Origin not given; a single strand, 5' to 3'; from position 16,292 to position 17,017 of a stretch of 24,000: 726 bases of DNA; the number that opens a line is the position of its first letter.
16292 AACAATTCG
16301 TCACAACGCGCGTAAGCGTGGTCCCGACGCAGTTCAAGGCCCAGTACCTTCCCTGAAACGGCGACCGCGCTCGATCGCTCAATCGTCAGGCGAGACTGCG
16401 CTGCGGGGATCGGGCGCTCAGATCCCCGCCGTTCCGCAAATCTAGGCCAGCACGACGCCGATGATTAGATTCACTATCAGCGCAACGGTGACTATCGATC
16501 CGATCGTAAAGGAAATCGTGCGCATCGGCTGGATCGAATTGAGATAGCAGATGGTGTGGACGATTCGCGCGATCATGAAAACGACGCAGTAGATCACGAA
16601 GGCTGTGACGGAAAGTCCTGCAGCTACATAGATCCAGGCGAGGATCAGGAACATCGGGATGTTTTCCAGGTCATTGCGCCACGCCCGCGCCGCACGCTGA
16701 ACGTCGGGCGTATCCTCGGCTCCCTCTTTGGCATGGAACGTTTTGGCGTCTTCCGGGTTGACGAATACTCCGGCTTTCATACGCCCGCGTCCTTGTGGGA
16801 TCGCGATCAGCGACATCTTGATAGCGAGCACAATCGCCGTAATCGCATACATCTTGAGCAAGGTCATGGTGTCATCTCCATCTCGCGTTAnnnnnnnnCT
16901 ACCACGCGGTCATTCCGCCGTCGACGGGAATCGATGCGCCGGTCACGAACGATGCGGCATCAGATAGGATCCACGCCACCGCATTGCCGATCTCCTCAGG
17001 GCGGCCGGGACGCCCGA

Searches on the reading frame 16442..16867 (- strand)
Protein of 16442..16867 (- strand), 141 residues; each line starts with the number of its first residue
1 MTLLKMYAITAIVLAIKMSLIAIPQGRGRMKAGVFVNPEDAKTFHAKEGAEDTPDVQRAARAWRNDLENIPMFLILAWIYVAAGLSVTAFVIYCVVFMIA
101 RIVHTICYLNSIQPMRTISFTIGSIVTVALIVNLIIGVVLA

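Call 3: search_protein_families(library=pfam, proteins=[window:16442-16867:-], max_evalue=0.1)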
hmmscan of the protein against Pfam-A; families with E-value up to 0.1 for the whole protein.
window:16442-16867:- (141 aa): 3 families
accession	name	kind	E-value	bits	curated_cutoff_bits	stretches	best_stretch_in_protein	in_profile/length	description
PF01124.23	MAPEG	-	6.3e-28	97.9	23.4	1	8-135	2-128/129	MAPEG family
PF24800.1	DUF7702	-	0.0042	16.8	27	1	70-127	16-73/244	Domain of unknown function (DUF7702)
PF06417.17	EMC4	-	0.059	13.8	25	0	55-111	10-63/118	ER membrane protein complex subunit 4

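Call 4: search_protein_families(library=ncbifam, proteins=[window:16442-16867:-], max_evalue=0.1)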
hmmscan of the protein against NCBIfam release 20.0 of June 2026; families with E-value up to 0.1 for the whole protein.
window:16442-16867:- (141 aa): 1 family
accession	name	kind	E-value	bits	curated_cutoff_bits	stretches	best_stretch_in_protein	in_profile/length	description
TIGR01332.1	cyt_b559_alpha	equivalog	0.062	13.3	93.95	0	55-90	11-46/80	cytochrome b559 subunit alpha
